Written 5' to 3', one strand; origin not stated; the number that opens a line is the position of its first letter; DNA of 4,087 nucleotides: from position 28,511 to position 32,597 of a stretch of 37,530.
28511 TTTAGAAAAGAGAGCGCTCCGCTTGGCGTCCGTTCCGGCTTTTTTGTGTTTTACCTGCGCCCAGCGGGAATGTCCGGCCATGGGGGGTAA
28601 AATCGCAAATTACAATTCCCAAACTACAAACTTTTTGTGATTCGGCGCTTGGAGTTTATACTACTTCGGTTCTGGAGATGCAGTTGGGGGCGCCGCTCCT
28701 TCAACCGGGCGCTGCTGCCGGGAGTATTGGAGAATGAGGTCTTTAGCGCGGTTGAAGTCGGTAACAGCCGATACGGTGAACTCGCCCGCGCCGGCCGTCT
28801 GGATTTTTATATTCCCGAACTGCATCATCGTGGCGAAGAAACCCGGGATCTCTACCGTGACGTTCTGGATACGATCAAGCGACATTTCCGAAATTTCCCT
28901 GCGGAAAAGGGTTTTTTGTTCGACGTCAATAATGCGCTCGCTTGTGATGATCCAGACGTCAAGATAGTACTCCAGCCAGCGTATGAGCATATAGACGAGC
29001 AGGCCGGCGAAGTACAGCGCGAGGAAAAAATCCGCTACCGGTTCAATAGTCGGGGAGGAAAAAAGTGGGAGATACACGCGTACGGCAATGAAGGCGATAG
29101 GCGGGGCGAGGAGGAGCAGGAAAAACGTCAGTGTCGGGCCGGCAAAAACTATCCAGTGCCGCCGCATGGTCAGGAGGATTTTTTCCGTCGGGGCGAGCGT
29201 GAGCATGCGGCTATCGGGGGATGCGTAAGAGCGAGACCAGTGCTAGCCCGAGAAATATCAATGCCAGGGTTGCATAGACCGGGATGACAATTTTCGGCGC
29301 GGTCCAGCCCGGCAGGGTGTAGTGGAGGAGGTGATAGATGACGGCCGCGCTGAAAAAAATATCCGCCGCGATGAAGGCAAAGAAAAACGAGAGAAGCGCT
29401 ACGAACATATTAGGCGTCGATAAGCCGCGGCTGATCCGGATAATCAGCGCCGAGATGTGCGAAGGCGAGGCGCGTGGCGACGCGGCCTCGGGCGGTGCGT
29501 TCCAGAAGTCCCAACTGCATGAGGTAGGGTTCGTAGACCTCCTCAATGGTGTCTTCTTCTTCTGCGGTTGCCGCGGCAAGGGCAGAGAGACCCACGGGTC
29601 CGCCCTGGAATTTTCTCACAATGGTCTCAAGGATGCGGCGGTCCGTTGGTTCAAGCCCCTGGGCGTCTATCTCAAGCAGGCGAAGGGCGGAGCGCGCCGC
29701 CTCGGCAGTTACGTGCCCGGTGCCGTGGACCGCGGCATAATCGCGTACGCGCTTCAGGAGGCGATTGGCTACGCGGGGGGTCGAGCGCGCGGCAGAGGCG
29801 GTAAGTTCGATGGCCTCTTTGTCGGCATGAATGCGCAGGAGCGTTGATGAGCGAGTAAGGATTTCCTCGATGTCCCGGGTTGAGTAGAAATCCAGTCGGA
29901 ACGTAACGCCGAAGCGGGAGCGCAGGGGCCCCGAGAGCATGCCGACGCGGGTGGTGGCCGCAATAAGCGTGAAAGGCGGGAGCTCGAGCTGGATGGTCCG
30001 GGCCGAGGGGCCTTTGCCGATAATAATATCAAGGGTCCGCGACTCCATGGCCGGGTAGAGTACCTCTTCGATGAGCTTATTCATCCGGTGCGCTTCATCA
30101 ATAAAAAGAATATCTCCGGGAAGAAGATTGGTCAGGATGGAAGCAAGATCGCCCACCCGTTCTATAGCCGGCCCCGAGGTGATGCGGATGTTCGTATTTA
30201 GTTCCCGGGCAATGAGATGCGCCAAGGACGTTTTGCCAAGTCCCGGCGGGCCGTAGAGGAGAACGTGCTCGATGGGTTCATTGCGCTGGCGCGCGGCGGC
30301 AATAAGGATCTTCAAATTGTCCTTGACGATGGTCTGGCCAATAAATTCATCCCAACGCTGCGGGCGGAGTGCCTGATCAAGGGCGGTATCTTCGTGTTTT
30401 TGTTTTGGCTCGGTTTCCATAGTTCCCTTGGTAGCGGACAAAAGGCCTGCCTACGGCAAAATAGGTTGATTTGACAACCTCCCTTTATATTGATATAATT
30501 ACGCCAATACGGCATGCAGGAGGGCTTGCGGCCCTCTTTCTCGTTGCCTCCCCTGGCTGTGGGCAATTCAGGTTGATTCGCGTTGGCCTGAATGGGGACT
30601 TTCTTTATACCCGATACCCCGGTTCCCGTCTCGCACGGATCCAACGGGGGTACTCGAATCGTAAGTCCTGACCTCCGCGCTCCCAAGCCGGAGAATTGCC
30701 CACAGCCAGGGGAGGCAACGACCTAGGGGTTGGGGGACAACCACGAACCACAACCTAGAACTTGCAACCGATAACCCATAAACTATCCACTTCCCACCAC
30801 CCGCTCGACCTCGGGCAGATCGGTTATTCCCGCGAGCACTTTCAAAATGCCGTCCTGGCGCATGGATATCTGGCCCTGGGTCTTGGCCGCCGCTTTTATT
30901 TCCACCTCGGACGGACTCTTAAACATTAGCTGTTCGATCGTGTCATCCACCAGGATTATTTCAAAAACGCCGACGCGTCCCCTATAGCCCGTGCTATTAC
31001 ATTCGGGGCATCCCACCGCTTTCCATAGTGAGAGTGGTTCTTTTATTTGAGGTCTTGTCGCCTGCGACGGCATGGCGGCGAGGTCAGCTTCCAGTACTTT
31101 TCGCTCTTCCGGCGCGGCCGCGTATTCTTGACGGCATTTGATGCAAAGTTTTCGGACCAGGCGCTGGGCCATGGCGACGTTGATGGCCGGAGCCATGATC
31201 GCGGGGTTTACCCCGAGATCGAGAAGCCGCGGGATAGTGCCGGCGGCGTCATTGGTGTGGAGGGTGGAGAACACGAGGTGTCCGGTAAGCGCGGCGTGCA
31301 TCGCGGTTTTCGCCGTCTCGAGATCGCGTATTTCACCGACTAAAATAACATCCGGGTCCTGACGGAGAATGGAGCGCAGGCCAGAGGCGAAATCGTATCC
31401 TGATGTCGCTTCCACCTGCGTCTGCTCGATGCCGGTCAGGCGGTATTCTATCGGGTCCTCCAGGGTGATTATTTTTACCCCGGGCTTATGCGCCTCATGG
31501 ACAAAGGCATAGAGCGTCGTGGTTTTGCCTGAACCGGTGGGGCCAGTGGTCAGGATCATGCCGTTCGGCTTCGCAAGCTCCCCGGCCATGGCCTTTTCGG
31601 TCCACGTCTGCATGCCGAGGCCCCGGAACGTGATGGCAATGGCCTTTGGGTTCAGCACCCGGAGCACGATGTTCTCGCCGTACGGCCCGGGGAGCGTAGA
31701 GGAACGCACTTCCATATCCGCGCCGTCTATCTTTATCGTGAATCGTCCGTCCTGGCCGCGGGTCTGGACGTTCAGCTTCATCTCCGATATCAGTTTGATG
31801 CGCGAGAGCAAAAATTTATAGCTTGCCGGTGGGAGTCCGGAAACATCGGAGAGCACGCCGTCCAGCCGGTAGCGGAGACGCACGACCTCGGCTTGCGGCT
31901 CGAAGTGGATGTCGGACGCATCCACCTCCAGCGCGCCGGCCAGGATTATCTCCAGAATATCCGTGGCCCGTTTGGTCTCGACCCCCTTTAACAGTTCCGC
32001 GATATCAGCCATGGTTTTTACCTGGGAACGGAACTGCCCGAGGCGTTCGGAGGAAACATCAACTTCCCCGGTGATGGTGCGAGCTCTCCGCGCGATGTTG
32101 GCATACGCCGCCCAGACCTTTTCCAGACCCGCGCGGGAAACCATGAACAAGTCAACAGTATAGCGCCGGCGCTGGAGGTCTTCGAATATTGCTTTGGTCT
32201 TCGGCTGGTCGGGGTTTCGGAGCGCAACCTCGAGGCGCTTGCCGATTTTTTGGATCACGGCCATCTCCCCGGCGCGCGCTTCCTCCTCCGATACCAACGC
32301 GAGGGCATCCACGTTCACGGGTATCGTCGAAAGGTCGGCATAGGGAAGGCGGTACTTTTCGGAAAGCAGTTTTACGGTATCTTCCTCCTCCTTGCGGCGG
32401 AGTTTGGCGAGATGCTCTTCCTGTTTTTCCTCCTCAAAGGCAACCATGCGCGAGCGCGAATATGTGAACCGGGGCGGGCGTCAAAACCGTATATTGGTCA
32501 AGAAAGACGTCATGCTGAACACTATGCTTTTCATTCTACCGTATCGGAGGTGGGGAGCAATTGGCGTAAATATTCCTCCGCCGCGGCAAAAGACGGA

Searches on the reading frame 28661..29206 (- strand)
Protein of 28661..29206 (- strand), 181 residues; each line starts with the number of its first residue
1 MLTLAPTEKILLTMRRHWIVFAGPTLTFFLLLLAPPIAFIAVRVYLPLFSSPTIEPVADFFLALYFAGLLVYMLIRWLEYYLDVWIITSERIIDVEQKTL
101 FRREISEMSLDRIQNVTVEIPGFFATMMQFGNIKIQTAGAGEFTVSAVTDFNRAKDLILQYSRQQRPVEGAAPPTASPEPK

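Call 7: search_protein_families(library=pfam, proteins=[window:28661-29206:-], max_evalue=0.01)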
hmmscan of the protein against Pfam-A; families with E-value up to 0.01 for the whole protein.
window:28661-29206:- (181 aa): 2 families
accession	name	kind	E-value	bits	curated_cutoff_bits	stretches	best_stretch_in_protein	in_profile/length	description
PF03703.20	bPH_2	-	3.4e-05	24.5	22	1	99-157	18-77/78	Bacterial PH domain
PF14470.12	bPH_3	-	0.0041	18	23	1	82-125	22-65/95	Bacterial PH domain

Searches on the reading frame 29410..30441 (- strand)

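Call 7: search_protein_families(library=pfam, proteins=[window:29410-30441:-], max_evalue=0.01)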
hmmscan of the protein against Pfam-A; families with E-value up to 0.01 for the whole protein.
window:29410-30441:- (343 aa): 17 families
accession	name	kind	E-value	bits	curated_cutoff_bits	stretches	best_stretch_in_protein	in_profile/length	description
PF05496.18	RuvB_N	-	7.3e-74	247.3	27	1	25-183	1-159/159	Holliday junction DNA helicase RuvB P-loop domain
PF05491.19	RuvB_C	-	1.6e-23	82.9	24.7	1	261-330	2-71/72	RuvB C-terminal winged helix domain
PF17864.7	AAA_lid_4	-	8.4e-23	80.4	27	1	186-259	1-74/74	RuvB AAA lid domain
PF00004.35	AAA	-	3.1e-19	70.2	21.2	1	60-183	1-129/131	ATPase family associated with various cellular activities (AAA)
PF07728.20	AAA_5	-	2.8e-10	40.8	22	1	59-177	1-139/139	AAA domain (dynein-related subfamily)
PF13191.12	AAA_16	-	8.4e-07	30.1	32.6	1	49-95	15-63/167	AAA ATPase domain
PF06068.19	TIP49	-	5.1e-06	26.3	23.8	1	22-88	14-81/347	TIP49 P-loop domain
PF01078.27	Mg_chelatase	-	0.00017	21.5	20.3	0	34-78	6-43/207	Magnesium chelatase, subunit ChlI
PF13173.12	AAA_14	-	0.00027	21.4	27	1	60-141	5-95/129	AAA domain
PF13401.12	AAA_22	-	0.0004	21.1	27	0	59-83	7-31/130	AAA domain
PF00493.29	MCM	-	0.0018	17.9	23.3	0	58-139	58-152/224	MCM P-loop domain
PF00910.28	RNA_helicase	-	0.0026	18.7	21.5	1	60-97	1-38/105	RNA helicase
PF00931.28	NB-ARC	-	0.0028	17.4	23.5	0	54-82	15-43/248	NB-ARC domain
PF20720.3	nSTAND3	-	0.004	17.3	27.2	1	58-83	18-43/155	Novel STAND NTPase 3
PF07726.17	AAA_3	-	0.0044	17.3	27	0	59-86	1-28/131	ATPase family associated with various cellular activities (AAA)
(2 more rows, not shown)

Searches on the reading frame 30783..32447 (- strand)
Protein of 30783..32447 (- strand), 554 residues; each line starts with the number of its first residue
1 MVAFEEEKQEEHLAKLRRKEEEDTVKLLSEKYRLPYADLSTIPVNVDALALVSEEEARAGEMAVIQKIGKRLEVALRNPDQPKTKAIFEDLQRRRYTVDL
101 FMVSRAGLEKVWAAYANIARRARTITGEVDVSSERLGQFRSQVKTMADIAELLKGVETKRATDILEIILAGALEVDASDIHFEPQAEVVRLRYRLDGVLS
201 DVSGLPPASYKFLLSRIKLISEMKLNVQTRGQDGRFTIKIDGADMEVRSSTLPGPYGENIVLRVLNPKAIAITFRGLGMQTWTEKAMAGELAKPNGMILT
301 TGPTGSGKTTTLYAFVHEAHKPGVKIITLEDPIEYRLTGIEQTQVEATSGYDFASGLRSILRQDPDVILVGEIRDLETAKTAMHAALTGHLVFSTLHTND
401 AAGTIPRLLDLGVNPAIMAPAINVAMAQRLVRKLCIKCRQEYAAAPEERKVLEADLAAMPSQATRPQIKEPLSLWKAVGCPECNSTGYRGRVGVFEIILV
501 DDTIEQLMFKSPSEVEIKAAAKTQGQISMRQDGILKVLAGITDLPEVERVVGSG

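Call 7: search_protein_families(library=pfam, proteins=[window:30783-32447:-], max_evalue=0.01)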
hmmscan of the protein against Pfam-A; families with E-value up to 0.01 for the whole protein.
window:30783-32447:- (554 aa): 7 families
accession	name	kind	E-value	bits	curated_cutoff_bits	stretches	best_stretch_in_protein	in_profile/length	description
PF00437.27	T2SSE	-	4.9e-114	381.3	24.9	1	164-549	11-370/370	Type II/IV secretion system protein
PF25199.1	nSTAND_NTPase5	-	9.6e-06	25.9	34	1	292-339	38-86/145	Novel STAND NTPase 5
PF05157.20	MshEN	-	0.00022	21.6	23.1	1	32-106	1-74/90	MshEN domain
PF20720.3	nSTAND3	-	0.00065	19.9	27.2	1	290-334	12-56/155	Novel STAND NTPase 3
PF13604.12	AAA_30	-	0.0017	18.6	27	1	286-328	9-51/191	AAA domain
PF13401.12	AAA_22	-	0.0023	18.7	27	1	295-330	5-42/130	AAA domain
PF06414.18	Zeta_toxin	-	0.006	16.5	22.3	0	63-109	87-135/199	Zeta toxin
